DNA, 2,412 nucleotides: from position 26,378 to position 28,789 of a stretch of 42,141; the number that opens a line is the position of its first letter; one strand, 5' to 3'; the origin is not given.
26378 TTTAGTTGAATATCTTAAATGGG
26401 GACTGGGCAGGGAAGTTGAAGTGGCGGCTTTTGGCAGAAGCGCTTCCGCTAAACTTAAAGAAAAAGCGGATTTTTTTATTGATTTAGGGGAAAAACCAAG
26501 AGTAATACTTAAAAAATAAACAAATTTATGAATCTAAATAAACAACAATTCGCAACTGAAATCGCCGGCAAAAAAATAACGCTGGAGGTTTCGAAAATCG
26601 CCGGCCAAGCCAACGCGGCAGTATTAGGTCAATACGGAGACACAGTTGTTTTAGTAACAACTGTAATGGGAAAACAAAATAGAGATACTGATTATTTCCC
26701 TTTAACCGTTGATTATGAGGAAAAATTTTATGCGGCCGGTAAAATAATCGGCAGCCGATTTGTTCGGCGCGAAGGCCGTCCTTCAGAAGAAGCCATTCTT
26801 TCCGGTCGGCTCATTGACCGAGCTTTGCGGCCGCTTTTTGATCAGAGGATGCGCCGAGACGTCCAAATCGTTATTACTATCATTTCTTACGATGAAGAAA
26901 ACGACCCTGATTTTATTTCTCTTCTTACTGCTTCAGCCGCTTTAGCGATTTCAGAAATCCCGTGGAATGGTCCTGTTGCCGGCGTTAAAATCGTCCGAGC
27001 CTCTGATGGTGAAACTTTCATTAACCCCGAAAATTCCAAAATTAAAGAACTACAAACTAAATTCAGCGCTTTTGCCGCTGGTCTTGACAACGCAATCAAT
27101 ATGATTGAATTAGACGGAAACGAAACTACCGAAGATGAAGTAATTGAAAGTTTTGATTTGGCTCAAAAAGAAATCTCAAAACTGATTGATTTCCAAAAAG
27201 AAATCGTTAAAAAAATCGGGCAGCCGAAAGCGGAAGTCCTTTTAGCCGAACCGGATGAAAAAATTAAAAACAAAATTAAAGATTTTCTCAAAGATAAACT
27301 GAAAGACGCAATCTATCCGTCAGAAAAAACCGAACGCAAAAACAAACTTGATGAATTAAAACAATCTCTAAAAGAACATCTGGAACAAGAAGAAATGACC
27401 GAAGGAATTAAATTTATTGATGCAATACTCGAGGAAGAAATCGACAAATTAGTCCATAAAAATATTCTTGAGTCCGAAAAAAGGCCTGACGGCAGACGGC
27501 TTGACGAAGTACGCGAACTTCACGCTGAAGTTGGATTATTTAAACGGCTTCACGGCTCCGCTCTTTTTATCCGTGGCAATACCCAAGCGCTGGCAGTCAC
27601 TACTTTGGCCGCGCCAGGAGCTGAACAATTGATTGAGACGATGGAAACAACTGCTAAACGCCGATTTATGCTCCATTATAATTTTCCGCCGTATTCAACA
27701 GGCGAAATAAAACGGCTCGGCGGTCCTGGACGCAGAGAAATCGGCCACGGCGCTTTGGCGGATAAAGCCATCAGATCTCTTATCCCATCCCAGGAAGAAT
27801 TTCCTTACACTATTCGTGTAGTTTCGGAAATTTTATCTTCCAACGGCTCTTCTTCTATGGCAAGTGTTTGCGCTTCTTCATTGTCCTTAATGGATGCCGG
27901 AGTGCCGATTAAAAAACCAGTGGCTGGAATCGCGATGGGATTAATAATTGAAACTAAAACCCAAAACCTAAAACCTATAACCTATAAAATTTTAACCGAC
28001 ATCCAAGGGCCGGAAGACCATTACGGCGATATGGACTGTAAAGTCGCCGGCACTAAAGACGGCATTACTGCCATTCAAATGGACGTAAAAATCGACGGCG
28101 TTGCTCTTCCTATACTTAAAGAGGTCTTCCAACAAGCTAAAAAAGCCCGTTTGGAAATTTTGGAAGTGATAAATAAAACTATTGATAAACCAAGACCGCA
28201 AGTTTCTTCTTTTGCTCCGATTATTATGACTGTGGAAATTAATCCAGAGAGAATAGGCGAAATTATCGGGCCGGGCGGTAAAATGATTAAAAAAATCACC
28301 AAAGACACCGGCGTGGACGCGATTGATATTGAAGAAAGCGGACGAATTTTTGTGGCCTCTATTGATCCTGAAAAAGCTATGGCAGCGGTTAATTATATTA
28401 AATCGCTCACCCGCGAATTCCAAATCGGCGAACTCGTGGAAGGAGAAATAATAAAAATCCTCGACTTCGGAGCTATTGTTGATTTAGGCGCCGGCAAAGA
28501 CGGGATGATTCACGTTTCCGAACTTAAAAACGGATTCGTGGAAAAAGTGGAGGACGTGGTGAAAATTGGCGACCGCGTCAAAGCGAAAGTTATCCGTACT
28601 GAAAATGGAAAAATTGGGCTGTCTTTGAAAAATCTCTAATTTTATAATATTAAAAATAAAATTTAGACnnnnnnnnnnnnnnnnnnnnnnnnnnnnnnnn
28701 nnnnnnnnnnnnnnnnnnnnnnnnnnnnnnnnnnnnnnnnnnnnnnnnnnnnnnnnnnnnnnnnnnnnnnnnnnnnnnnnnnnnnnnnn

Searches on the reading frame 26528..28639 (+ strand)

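Call 8: search_protein_families(library=pfam, proteins=[window:26528-28639:+], max_evalue=0.001)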
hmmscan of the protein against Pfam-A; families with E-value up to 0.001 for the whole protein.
window:26528-28639:+ (703 aa): 5 families
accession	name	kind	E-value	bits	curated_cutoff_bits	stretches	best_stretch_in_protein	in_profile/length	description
PF01138.27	RNase_PH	-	5.2e-55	185.8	25.5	2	327-460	1-130/130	3' exoribonuclease family, domain 1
PF00575.29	S1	-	1.3e-17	64.4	22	1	630-699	1-70/74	S1 RNA binding domain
PF03726.19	PNPase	-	5.9e-12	46.3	24.6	1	246-324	2-81/81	Polyribonucleotide nucleotidyltransferase, RNA binding domain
PF00013.35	KH_1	-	1.6e-08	34.6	21.5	1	567-625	2-65/66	KH domain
PF03725.20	RNase_PH_C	-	0.00053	20.3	20.8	0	464-539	2-66/67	3' exoribonuclease family, domain 2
